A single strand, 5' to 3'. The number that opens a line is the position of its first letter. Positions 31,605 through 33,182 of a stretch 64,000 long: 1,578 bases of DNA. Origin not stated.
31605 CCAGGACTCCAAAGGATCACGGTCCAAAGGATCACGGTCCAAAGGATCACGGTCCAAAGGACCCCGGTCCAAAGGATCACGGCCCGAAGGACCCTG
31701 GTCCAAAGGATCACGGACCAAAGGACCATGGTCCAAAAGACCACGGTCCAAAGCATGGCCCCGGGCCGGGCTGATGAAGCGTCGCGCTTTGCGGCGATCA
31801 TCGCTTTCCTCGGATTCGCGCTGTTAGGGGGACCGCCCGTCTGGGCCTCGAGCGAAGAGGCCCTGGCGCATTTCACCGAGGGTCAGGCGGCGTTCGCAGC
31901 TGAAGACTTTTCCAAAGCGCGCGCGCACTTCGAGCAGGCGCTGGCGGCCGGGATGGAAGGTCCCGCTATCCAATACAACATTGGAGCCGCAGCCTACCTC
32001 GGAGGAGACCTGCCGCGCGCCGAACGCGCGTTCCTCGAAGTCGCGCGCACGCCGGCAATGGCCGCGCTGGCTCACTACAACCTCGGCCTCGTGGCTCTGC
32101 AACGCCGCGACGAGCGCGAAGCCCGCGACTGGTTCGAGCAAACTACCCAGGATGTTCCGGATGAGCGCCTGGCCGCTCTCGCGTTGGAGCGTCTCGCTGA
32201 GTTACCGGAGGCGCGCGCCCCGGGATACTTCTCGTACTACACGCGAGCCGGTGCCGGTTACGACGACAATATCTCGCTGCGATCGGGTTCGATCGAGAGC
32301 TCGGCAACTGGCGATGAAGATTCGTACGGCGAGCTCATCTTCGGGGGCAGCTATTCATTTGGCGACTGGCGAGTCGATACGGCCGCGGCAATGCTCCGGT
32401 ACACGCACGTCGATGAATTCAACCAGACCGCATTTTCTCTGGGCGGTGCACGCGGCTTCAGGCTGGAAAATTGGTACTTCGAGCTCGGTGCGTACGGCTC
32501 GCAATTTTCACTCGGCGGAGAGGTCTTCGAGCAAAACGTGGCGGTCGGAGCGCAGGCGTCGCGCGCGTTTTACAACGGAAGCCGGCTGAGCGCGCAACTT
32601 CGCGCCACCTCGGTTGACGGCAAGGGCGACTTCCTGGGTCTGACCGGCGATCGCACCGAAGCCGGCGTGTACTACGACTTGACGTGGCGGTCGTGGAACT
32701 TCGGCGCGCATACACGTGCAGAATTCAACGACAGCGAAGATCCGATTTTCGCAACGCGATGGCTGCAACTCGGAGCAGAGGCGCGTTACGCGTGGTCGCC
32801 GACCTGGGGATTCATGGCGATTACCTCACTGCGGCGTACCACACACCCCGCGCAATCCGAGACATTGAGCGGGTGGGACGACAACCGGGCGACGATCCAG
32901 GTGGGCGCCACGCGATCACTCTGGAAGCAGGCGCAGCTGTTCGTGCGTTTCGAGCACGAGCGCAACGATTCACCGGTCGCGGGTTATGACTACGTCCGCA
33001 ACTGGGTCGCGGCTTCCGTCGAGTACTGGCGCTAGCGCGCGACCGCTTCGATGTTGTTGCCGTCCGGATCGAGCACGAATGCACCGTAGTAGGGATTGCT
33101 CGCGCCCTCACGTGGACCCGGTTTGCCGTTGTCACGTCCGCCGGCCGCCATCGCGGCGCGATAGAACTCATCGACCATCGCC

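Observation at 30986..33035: Secreted Pro/Gly/Asp/His-rich pentapeptide-repeat protein translationally coupled to a TPR + beta-barrel outer-membrane protein (possible novel Slam/T11SS-like cargo-translocon pair)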

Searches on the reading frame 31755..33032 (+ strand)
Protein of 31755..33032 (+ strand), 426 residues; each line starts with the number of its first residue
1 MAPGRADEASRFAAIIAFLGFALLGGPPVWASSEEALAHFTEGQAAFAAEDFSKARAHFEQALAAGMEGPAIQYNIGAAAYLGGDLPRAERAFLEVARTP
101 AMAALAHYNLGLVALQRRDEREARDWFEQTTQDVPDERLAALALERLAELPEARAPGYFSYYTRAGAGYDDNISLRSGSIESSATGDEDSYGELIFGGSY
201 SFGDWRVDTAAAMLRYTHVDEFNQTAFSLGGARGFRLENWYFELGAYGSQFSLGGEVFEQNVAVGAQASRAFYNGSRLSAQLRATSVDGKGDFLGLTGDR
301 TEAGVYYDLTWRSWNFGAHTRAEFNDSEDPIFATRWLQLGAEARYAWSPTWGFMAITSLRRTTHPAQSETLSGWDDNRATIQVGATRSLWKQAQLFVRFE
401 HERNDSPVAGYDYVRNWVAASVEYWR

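Call 5: search_protein_families(library=pfam, proteins=[window:31755-33032:+], max_evalue=1)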
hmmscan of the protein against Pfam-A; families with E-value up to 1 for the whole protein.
window:31755-33032:+ (426 aa): 15 families
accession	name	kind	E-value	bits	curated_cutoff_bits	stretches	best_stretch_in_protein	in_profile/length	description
PF13432.12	TPR_16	-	1.1e-10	42.1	32.7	2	41-98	2-60/65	Tetratricopeptide repeat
PF07719.23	TPR_2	-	2.3e-10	40.2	27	2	36-64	1-29/34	Tetratricopeptide repeat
PF00515.34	TPR_1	-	1.6e-07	31.2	27.8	2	36-63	1-28/34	Tetratricopeptide repeat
PF14559.12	TPR_19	-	0.00046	20.9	25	1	46-96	1-51/68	Tetratricopeptide repeat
PF13424.12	TPR_12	-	0.0008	20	30.1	2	35-65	44-74/77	Tetratricopeptide repeat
PF08238.18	Sel1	-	0.002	19.1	30.7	1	100-129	2-30/36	Sel1 repeat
PF13181.12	TPR_8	-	0.018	15.6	25.7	0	106-129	3-26/34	Tetratricopeptide repeat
PF23300.3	HEAT_Nup120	-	0.027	14.7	29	0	34-70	24-59/170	Nucleoporin Nup120, HEAT repeats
PF13428.12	TPR_14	-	0.062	14.5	23.5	1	43-75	8-40/44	Tetratricopeptide repeat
PF13414.12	TPR_11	-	0.067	13.3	26.8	1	43-81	1-39/42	TPR repeat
PF13525.12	YfiO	-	0.12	12.6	25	1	38-126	7-103/203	Outer membrane lipoprotein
PF24575.1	TPR_Slam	-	0.2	12.5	35.2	1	32-83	43-94/104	Surface lipoprotein assembly modifier, N-terminal TPR repeats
PF09976.15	TPR_21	-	0.21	11.7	25.5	0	101-150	73-122/193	Tetratricopeptide repeat-like domain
PF07219.19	HemY_N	-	0.22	12.1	31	1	34-80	57-102/107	HemY protein N-terminus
PF13374.12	TPR_10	-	0.68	10.5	27.5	0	109-130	7-28/42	Tetratricopeptide repeat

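Call 6: search_protein_families(library=ncbifam, proteins=[window:31755-33032:+], max_evalue=1)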
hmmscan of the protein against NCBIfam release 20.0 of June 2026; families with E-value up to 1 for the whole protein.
window:31755-33032:+ (426 aa): 12 families
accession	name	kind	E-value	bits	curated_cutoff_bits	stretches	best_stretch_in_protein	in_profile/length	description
NF047371.1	FlcA_CTERM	equivalog_domain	2.6e-09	36.1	300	1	47-138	450-541/646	periplasmic flagellar collar protein FlcA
NF047507.1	TPR_BatC_Lepto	exception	1.5e-08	34.4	175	1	41-153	29-145/214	TPR repeat-containing protein BatC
TIGR02795.1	tol_pal_ybgF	equivalog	3e-06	27.8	90.1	1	73-146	42-118/119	tol-pal system protein YbgF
TIGR02521.1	type_IV_pilW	equivalog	7.9e-05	22.3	154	1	44-148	73-179/234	type IV pilus biogenesis/stability protein PilW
TIGR02917.1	PEP_TPR_lipo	equivalog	0.00015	19.8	312.2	1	34-138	701-804/899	XrtA/PEP-CTERM system TPR-repeat protein PrsT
NF033758.1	gliding_GltE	equivalog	0.00079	18.5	225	1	85-170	67-151/411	adventurous gliding motility TPR repeat lipoprotein GltE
TIGR04510.1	mod_pep_cyc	subfamily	0.0019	16.8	400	1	94-147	388-441/814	putative peptide modification system cyclase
TIGR03016.1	pepcterm_hypo_1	hypoth_equivalog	0.004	16.2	90.85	1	355-423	408-474/477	TIGR03016 family PEP-CTERM system-associated outer membrane protein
TIGR03302.1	OM_YfiO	subfamily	0.05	13.1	81.4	1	34-150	31-161/239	outer membrane protein assembly factor BamD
NF033920.0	C39_PA2778_fam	equivalog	0.053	12.9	150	1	47-131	167-251/255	PA2778 family cysteine peptidase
NF040959.1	MamA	equivalog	0.12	11.8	200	1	35-130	104-199/204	magnetosome protein MamA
TIGR00540.1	TPR_hemY_coli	hypoth_equivalog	0.4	9.4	142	0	75-141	88-154/385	heme biosynthesis-associated TPR protein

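Call 7: find_homologous_proteins(query=window:31755-33032:+, max_evalue=0.001)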
Query window:31755-33032:+ (426 aa): 257 proteins with E <= 0.001 among 8000 candidates; the best 120 are listed.
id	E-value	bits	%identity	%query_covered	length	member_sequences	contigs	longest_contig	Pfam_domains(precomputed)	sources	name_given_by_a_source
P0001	5.0e-277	937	99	100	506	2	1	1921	PF00515.35,PF13432.13,PF07719.24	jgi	-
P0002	3.2e-276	934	98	100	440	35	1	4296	PF00515.35,PF13432.13,PF07719.24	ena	-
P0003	8.5e-275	929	98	100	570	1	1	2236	PF00515.35,PF13424.13,PF13432.13,PF07719.24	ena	-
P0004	1.1e-264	896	93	100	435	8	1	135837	PF00515.35,PF13424.13,PF13432.13,PF07719.24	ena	-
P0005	4.8e-263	891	93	100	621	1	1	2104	PF00515.35,PF13432.13,PF07719.24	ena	-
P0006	8.9e-259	877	92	99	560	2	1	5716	PF00515.35,PF13432.13,PF07719.24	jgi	jgi:TolA-binding protein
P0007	9.1e-243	824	93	92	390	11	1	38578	PF00515.35,PF13424.13,PF13432.13,PF07719.24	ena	-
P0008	3.1e-230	783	81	100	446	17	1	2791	PF00515.35,PF13424.13,PF13432.13,PF07719.24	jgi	-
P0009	1.5e-214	731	79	96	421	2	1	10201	PF00515.35,PF13432.13,PF07719.24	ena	-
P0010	6.7e-207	706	76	98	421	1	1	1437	PF00515.35,PF13424.13,PF13432.13,PF07719.24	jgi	jgi:tetratricopeptide (TPR) repeat protein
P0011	7.6e-195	666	81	85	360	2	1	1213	PF13432.13,PF07719.24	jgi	jgi:hypothetical protein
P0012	2.4e-194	664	71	98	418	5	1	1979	PF14559.13,PF00515.35,PF13424.13,PF13432.13,PF07719.24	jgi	jgi:hypothetical protein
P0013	3.2e-192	657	71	99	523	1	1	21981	PF00515.35,PF13424.13,PF13432.13,PF07719.24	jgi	jgi:tetratricopeptide (TPR) repeat protein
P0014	1.7e-191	655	70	97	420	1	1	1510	PF00515.35,PF13432.13,PF07719.24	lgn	-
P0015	3.2e-190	651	70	98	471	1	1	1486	PF00515.35,PF13432.13,PF07719.24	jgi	jgi:tetratricopeptide (TPR) repeat protein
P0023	3.1e-187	641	71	96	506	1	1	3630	PF00515.35,PF13424.13,PF13432.13,PF10082.16,PF07719.24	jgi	jgi:tetratricopeptide (TPR) repeat protein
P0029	6.5e-186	637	70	99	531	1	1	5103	PF14559.13,PF00515.35,PF13424.13,PF13432.13,PF10082.16,PF07719.24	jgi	jgi:tetratricopeptide (TPR) repeat protein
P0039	1.4e-182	625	68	97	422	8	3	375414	PF13432.13,PF07719.24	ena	-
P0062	5.7e-174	597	67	94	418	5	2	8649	PF00515.35,PF13424.13,PF13432.13,PF10082.16,PF07719.24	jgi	-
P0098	7.1e-153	528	62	91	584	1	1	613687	PF00515.35,PF13424.13,PF13432.13,PF07719.24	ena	-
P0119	4.3e-138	479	56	96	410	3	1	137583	PF14559.13,PF13414.13,PF00515.35,PF13432.13,PF07719.24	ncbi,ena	-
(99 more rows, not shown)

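Call 8: find_encoding_contigs(protein=P0004, flank=6000, max_places=3)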
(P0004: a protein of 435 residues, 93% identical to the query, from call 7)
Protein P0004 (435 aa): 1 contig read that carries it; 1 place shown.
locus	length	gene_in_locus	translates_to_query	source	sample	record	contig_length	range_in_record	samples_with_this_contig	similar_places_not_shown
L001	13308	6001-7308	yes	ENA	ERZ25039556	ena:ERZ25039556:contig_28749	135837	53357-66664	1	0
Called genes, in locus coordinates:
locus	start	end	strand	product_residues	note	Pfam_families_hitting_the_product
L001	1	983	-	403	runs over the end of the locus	PF13091:PLDc_2, PF00614:PLDc (faint), PF13091:PLDc_2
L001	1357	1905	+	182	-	PF04972:BON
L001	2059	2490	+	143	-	PF00072:Response_reg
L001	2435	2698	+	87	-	PF00196:GerE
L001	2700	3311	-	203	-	PF00266:Aminotran_5, PF22580:KYNU_C (weak)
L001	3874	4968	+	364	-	PF08933:PrnB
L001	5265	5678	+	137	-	-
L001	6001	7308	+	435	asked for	PF13424:TPR_12 (faint), PF00515:TPR_1 (faint), PF07719:TPR_2 (faint), PF13432:TPR_16 (weak)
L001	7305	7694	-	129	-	PF00903:Glyoxalase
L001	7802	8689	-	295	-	PF00768:Peptidase_S11, PF13354:Beta-lactamase2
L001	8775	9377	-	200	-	PF03171:2OG-FeII_Oxy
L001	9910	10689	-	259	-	-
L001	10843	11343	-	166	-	PF00291:PALP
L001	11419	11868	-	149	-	PF07885:Ion_trans_2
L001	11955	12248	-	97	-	-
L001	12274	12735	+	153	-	-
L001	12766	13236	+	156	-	PF04542:Sigma70_r2 (weak)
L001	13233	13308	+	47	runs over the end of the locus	PF04545:Sigma70_r4 (weak)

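Call 9: find_encoding_contigs(protein=P0098, flank=6000, max_places=3)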
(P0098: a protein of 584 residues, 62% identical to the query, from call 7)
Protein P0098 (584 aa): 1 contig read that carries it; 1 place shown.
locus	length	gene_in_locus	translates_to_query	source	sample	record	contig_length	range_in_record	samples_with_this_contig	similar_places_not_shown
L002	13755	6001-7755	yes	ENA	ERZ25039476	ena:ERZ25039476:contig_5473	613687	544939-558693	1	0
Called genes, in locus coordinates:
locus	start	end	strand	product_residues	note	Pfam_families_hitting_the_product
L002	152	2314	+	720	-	PF00009:GTP_EFTU, PF22042:EF-G_D2, PF03144:GTP_EFTU_D2, PF14492:EFG_III, PF03764:EFG_IV, PF00679:EFG_C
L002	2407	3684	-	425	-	PF05141:DIT1_PvcA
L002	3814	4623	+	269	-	-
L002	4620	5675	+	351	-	PF02518:HATPase_c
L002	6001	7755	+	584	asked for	PF00515:TPR_1 (faint), PF07719:TPR_2 (faint), PF13424:TPR_12 (faint), PF13432:TPR_16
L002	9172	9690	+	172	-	PF00043:GST_C, PF14497:GST_C_3 (weak)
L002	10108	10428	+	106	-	PF01904:DUF72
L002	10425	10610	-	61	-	-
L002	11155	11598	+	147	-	-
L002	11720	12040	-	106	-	-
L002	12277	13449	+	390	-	PF06580:His_kinase, PF02518:HATPase_c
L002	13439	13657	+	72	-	PF00072:Response_reg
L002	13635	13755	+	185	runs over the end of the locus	PF04397:LytTR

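Call 10: find_encoding_contigs(protein=P0039, flank=6000, max_places=3)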
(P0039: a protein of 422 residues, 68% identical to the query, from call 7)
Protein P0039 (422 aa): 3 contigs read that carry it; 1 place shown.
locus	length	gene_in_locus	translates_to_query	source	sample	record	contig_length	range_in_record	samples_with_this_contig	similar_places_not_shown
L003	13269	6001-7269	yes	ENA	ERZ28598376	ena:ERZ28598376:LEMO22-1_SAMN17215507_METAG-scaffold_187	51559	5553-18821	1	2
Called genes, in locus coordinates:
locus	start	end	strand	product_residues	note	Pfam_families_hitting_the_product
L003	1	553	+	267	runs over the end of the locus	PF13428:TPR_14 (faint), PF07719:TPR_2 (faint), PF14559:TPR_19 (faint), PF13414:TPR_11 (faint)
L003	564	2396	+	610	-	PF06580:His_kinase, PF02518:HATPase_c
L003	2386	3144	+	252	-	PF00072:Response_reg, PF04397:LytTR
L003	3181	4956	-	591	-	PF03600:CitMHS, PF02080:TrkA_C, PF00939:Na_sulph_symp, PF03600:CitMHS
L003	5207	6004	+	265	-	-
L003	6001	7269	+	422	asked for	PF07719:TPR_2 (faint), PF13432:TPR_16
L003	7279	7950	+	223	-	PF10028:DUF2270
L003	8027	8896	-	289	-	PF02113:Peptidase_S13 (faint), PF13354:Beta-lactamase2, PF00768:Peptidase_S11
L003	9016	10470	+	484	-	PF03150:CCP_MauG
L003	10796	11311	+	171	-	PF04542:Sigma70_r2, PF22029:PhyR_sigma2 (weak), PF08281:Sigma70_r4_2, PF04545:Sigma70_r4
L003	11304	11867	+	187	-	-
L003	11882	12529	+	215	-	-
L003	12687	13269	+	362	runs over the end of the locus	PF00515:TPR_1 (faint), PF07719:TPR_2 (faint), PF13432:TPR_16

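Call 19: find_related_loci(query=A1, collection=genome_contigs, flank=6000)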
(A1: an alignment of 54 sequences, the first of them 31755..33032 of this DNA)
Query A1 (426 aa) in genome_contigs; peptide patterns used: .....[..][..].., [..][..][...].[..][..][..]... (x = any residue, [..] = any of these).
175 stretches matched a pattern; 23 encode a relative of the query (tblastn E <= 1e-3); 23 distinct loci.
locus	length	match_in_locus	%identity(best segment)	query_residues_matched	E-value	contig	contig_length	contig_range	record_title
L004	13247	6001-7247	72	11-426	0e+0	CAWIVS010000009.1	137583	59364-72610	MAG: uncultured proteobacterium isolate MFD04850.bin.2.123 genome assembly, contig: contig_35912, whole genome shotgun s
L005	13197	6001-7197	71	29-426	0e+0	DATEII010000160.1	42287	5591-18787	MAG TPA_asm: Steroidobacteraceae bacterium isolate SMAG_U8833 k141_2257297, whole genome shotgun sequence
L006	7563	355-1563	70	23-425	0e+0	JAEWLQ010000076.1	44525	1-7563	MAG: Proteobacteria bacterium isolate OH_PBrB_96 k127_920109, whole genome shotgun sequence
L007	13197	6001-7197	70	28-425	0e+0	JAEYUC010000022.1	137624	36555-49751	MAG: Proteobacteria bacterium isolate OH_CBlB_152 k127_3680620, whole genome shotgun sequence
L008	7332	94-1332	68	13-425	0e+0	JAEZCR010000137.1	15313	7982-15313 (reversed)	MAG: Proteobacteria bacterium isolate OH_CBrB_260 k127_3442608, whole genome shotgun sequence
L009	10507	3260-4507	66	10-425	4e-177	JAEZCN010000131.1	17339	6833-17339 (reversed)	MAG: Proteobacteria bacterium isolate OH_CBrB_251 k127_2749188, whole genome shotgun sequence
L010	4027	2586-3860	64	3-426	1e-179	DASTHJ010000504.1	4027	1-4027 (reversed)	MAG TPA_asm: Steroidobacteraceae bacterium isolate SMAG_U588 k141_292091, whole genome shotgun sequence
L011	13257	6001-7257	57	8-426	2e-150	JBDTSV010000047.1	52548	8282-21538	MAG: Pseudomonadota bacterium isolate cluster3_bin.28 NODE_1498_length_52548_cov_6.757968, whole genome shotgun sequence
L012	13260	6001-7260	55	8-426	3e-142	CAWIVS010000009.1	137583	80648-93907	MAG: uncultured proteobacterium isolate MFD04850.bin.2.123 genome assembly, contig: contig_35912, whole genome shotgun s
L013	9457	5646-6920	52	3-426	7e-133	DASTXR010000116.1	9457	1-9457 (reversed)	MAG TPA_asm: Steroidobacteraceae bacterium isolate SMAG_U2420 k141_514535, whole genome shotgun sequence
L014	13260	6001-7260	52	5-426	1e-127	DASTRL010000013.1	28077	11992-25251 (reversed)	MAG TPA_asm: Steroidobacteraceae bacterium isolate SMAG_U2251 k141_452304, whole genome shotgun sequence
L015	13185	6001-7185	56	31-425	8e-127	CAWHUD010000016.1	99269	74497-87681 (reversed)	MAG: uncultured proteobacterium isolate MFD03066.bin.2.152 genome assembly, contig: contig_48848, whole genome shotgun s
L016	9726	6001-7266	49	4-426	3e-122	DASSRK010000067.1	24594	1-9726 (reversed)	MAG TPA_asm: Steroidobacteraceae bacterium isolate SMAG_U487 k141_1351410, whole genome shotgun sequence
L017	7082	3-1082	55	68-425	9e-122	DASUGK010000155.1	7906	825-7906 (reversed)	MAG TPA_asm: Steroidobacteraceae bacterium isolate SMAG_U1403 k141_375678, whole genome shotgun sequence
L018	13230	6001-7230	53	17-426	8e-112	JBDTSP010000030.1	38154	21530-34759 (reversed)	MAG: Pseudomonadota bacterium isolate cluster3_bin.274 NODE_2871_length_38154_cov_22.200373, whole genome shotgun sequen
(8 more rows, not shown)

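Call 20: search_solved_structures(query=A1, max_evalue=1)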
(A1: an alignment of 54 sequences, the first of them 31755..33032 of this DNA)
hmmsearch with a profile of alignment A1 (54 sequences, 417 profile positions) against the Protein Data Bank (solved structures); distinct sequences matched with E-value up to 1: 76 (the best 60 are shown).
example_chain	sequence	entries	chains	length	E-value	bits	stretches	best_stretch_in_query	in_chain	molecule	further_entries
9qhb_A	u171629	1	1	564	1.6e-35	125.8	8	26-125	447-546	Engineered tetratricopeptide repeat protein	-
8bu0_A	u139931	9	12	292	9.1e-22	80.5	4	26-124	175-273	Consensus tetratricopeptide repeat protein | Crystal structure of an 8-repeat consensus TPR superhelix with Zinc. | Monomer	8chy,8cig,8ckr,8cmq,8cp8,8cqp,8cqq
9qhc_A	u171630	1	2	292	1.7e-21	79.6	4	26-123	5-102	Engineered tetratricopeptide repeat protein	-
8ch0_A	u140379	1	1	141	1.3e-09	40.5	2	27-123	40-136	Consensus tetratricopeptide repeat protein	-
2fo7_A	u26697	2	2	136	1.6e-09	40.2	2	27-123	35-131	SYNTHETIC CONSENSUS TPR PROTEIN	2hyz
5i9g_C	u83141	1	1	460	5.9e-09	38.3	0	43-124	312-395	pentatricopeptide repeat protein dPPR-U8C2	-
1na0_A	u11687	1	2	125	3.2e-08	35.9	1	25-128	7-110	designed protein CTPR3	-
2wqh_A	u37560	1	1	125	1.6e-07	33.6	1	25-128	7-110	CTPR3Y3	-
5hrz_A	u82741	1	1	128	2.1e-07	33.2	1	27-128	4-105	TPR domain protein 1na0C3_3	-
6vl6_A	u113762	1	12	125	2.6e-07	32.9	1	27-125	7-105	T33_dn2A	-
3kd7_A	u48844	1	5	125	7.3e-07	31.4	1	32-128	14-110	CTPR390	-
6vfh_A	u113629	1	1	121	1.1e-06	30.8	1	26-131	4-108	T33_dn10A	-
6een_D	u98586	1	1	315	6.7e-06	28.2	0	44-103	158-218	Designer Pentatricopeptide Protein dPPR10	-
6v8e_A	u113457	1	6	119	8.3e-06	27.9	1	27-128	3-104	Designed protein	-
6vfi_B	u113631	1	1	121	8.7e-06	27.8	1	26-126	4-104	O43_dn18B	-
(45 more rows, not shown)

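Call 28: predict_structure(alignment_id=A1)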
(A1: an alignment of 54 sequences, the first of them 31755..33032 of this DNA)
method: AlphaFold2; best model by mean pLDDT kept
length: 426 residues; sequences in the alignment: 54
mean_pLDDT: 87.9   pTM: 0.67
mean pLDDT of the five models: 87.9, 87.7, 87.2, 87.0, 86.7
residues with pLDDT >= 90: 290; 70-90: 84; 50-70: 25; < 50: 27
segments of 3 or more residues with pLDDT < 50: 1-11, 25-31, 177-184
pLDDT, mean of each block of 10 residues (from residue 1): 39 55 47 85 96 96 93 96 91 94 94 86 90 83 90 71 97 60 65 97 93 93 93 92 97 92 97 87 97 91 97 95 95 95 95 98 89 93 96 96 89 91 96
secondary structure, 60 per line:
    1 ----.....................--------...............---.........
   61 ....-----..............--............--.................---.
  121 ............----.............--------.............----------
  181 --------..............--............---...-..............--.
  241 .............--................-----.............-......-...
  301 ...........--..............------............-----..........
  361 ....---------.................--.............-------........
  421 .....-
elements in order: H5-25 H34-48 H52-64 H70-83 H86-97 H100-116 H120-132 H137-149 E158-170 E189-202 E205-216 E224-237 E240-253 E256-271 E277-289 H291-296 E298-311 E314-327 E334-345 E351-364 E374-390 E393-405 E413-425

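Call 31: fold_search(model_id=the predicted structure, library=pdb)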
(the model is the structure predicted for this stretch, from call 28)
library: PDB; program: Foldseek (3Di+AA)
matches with E <= 10: 1539; with E <= 0.001: 459
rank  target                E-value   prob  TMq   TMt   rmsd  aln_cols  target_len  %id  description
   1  9b8a                  1.0e-12  1.00  0.36  0.30  12.9       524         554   12  Cryo-EM structure of E. coli cellulose synthase subunit C (released 2025-02-19)
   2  2x9k                  1.7e-12  1.00  0.47  0.68   5.0       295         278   12  Structure of a E.coli porin (released 2011-01-26)
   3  2iwv_A                2.4e-12  1.00  0.50  0.72   4.6       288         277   10  Structure of the monomeric outer membrane porin OmpG in the open and closed conformation (released 2006-08-14)
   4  2wvp                  6.6e-12  1.00  0.45  0.68   5.1       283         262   13  Synthetically modified OmpG (released 2010-07-14)
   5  9b8h_A                9.4e-12  1.00  0.40  0.31  13.5       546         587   11  Cryo-EM structure of E. coli cellulose synthase subunit C with cellotetraose (released 2025-02-19)
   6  2f1c                  1.4e-11  1.00  0.42  0.66   5.5       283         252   12  Crystal structure of the monomeric porin OmpG (released 2006-06-27)
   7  3kvn_X                3.1e-11  1.00  0.30  0.22  23.9       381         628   14  Crystal structure of the full-length autotransporter EstA from Pseudomonas aeruginosa (released 2010-01-26)
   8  4v3h_B                5.3e-11  1.00  0.39  0.49   6.8       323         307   10  Crystal structure of CymA from Klebsiella oxytoca (released 2015-06-03)
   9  4v3g_A                5.7e-11  1.00  0.38  0.46   9.9       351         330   10  Crystal structure of CymA from Klebsiella oxytoca (released 2015-06-03)
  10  4v3g_B                6.0e-11  1.00  0.38  0.47  10.3       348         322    9  Crystal structure of CymA from Klebsiella oxytoca (released 2015-06-03)
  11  3kvn_A                6.8e-11  1.00  0.30  0.22  24.0       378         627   13  Crystal structure of the full-length autotransporter EstA from Pseudomonas aeruginosa (released 2010-01-26)
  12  4d51                  1.9e-10  1.00  0.39  0.48   7.6       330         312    9  Crystal structure of CymA from Klebsiella oxytoca (released 2015-06-03)
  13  7q5c                  2.4e-10  1.00  0.44  0.68   5.4       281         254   12  Crystal structure of OmpG in space group 96 (released 2022-11-16)
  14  8wv0_A                2.8e-10  1.00  0.38  0.48   9.9       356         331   11  Outer membrane porin of Burkholderia pseudomallei (BpsOmp38) (released 2024-10-30)
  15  4v3h_A                2.8e-10  1.00  0.39  0.49   7.3       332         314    9  Crystal structure of CymA from Klebsiella oxytoca (released 2015-06-03)
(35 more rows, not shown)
